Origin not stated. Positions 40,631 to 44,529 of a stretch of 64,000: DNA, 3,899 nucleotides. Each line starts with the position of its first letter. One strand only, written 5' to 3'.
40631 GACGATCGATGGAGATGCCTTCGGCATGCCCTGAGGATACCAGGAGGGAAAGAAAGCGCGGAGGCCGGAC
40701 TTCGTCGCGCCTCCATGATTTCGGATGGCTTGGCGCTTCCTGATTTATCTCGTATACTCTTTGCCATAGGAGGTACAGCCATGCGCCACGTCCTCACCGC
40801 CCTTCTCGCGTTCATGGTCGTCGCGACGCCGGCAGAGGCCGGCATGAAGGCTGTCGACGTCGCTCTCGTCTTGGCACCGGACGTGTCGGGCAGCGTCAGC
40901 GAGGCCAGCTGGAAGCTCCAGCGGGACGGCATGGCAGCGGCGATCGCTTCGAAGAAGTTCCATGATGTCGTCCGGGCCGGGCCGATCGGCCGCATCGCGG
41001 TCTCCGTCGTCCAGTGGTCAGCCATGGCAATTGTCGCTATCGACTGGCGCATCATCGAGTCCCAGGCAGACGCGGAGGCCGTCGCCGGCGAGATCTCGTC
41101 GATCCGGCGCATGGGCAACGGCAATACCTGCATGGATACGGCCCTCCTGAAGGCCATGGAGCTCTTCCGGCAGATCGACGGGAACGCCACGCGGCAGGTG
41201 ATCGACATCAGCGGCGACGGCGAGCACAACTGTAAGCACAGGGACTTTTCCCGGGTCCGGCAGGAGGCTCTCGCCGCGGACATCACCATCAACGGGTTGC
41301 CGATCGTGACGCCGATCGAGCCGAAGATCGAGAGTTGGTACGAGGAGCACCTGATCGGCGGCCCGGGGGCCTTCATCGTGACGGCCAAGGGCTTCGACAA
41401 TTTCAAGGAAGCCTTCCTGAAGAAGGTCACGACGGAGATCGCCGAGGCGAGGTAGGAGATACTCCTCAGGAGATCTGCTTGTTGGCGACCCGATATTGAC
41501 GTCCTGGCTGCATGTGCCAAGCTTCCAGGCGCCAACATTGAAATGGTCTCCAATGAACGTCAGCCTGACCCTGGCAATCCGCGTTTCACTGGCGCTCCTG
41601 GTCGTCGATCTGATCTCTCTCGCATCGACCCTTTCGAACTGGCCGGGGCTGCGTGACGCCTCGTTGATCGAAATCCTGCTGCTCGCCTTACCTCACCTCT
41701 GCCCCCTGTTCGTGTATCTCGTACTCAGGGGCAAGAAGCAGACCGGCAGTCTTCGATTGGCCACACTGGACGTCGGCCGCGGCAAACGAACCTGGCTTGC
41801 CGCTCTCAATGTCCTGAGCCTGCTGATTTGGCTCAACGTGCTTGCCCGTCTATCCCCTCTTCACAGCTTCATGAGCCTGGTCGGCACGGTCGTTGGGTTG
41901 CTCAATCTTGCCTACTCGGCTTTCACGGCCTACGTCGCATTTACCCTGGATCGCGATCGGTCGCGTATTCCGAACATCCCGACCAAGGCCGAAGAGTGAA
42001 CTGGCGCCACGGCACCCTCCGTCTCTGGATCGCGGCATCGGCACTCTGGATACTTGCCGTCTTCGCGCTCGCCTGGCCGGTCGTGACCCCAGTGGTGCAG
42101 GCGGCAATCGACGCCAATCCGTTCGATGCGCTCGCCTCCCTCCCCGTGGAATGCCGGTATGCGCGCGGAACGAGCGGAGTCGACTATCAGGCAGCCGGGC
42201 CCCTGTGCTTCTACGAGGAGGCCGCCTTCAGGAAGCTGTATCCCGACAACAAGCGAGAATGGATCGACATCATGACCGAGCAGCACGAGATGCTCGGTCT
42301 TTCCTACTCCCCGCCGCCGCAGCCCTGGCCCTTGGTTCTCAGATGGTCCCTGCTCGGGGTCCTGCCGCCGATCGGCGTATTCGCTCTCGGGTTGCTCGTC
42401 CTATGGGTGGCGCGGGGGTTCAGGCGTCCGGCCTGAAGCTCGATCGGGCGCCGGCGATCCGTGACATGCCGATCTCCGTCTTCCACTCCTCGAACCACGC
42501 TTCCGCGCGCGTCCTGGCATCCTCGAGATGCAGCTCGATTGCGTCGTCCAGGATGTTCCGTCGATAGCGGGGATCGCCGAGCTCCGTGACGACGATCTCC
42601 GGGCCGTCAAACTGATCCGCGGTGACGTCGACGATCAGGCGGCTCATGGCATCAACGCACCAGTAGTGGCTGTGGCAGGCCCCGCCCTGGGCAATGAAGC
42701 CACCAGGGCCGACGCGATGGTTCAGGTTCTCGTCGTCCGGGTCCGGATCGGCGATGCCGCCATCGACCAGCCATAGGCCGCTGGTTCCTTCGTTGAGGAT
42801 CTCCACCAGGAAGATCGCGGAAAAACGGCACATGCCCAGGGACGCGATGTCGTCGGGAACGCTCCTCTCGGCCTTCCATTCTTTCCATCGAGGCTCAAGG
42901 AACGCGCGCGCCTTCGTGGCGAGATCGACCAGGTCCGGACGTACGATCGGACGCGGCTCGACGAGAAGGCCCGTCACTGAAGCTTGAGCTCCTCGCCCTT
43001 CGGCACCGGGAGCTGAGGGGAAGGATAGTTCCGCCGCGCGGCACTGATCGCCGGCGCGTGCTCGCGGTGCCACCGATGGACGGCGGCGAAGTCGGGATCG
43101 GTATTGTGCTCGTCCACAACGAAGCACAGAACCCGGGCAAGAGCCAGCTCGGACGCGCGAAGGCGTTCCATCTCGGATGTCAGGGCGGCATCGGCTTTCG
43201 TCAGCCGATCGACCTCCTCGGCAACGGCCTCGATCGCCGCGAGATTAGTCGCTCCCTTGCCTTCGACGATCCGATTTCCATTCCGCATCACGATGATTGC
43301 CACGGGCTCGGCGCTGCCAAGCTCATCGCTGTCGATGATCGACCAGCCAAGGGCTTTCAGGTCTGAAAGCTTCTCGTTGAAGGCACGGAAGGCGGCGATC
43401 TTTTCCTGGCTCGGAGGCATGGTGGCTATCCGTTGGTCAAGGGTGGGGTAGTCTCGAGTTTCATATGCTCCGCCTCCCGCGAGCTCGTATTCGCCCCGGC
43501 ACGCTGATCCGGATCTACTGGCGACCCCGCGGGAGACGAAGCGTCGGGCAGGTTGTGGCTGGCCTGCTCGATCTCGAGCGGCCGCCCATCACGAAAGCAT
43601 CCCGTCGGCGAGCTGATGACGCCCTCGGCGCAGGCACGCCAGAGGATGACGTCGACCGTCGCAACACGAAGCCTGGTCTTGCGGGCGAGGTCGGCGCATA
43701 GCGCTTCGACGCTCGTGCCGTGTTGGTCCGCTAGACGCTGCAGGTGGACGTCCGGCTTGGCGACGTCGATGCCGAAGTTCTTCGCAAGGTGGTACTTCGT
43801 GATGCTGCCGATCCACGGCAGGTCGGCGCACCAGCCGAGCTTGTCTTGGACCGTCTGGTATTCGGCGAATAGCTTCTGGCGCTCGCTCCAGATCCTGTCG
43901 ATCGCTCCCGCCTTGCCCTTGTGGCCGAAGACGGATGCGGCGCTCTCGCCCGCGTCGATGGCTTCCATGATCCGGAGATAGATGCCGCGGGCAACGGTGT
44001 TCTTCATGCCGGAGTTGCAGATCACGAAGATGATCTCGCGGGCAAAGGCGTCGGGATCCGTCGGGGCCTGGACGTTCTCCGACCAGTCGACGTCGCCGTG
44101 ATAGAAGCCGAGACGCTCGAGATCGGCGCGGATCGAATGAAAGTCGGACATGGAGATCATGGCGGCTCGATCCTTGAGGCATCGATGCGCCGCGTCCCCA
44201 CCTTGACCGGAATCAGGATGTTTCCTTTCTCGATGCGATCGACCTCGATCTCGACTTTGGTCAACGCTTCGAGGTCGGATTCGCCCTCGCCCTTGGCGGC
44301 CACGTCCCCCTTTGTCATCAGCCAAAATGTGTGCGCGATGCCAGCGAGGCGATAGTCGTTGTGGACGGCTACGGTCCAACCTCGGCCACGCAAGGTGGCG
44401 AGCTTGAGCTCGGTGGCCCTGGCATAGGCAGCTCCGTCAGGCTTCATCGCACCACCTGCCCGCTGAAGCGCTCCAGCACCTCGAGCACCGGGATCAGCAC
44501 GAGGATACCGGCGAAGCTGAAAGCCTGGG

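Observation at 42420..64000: Type IVB (I-type, Dot/Icm- or IncI Tra-like) secretion/conjugation cluster with interspersed unknown genes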

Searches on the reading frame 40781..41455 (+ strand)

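Call 17: search_protein_families(library=pfam, max_evalue=0.01, proteins=[window:40781-41455:+])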
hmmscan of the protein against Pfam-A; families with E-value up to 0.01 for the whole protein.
window:40781-41455:+ (224 aa): 3 families
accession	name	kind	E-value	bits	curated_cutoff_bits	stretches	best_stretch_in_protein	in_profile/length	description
PF06707.17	DUF1194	-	7.6e-57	192.3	27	1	24-222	1-204/206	Protein of unknown function (DUF1194)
PF13519.12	VWA_2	-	8.2e-07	30.1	27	1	30-145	2-105/107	von Willebrand factor type A domain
PF00092.34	VWA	-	2.5e-06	28.3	23.8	1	29-173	2-137/174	von Willebrand factor type A domain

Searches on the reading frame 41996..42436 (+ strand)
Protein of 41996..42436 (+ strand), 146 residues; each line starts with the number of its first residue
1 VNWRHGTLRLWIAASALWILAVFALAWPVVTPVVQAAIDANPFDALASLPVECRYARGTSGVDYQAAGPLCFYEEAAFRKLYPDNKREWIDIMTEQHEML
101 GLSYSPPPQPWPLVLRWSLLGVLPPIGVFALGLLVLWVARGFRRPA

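Call 17: search_protein_families(library=pfam, max_evalue=0.01, proteins=[window:41996-42436:+])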
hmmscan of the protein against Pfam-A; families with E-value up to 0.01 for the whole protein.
window:41996-42436:+ (146 aa): 0 families

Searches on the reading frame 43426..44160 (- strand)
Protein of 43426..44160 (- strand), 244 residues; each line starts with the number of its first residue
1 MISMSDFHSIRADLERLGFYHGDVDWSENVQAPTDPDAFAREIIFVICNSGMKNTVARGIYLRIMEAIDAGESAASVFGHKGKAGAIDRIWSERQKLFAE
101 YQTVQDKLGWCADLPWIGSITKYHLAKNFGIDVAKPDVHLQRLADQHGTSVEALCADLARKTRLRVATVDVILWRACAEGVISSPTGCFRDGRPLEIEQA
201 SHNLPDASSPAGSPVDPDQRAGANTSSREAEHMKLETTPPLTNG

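Call 18: search_protein_families(library=phrogs, max_evalue=0.001, proteins=[window:43426-44160:-])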
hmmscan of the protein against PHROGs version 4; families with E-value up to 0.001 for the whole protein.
window:43426-44160:- (244 aa): 0 families

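Call 54: search_protein_families(library=pfam, max_evalue=0.001, proteins=[window:43426-44160:-])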
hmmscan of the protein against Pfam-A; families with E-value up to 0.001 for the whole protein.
window:43426-44160:- (244 aa): 0 families

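Call 60: search_solved_structures(query=window:43426-44160:-, max_evalue=1)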
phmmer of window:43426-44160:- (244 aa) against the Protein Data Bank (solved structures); distinct sequences matched with E-value up to 1: 2.
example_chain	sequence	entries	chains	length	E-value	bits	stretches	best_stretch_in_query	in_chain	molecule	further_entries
4bmv_A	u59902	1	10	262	0.65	12.8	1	133-192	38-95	SHORT-CHAIN DEHYDROGENASE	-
5d6v_A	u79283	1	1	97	0.67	12.8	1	47-93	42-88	Carboxysome shell protein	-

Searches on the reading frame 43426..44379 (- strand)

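Call 5: search_protein_families(library=pfam, max_evalue=0.1, proteins=[window:43426-44379:-])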
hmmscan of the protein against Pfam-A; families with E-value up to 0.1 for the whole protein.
window:43426-44379:- (317 aa): 1 family
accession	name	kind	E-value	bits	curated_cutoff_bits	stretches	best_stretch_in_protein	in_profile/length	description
PF22513.2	FitA-like_RHH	-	0.093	13.2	27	0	213-226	16-29/39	Antitoxin FitA-like, ribbon-helix-helix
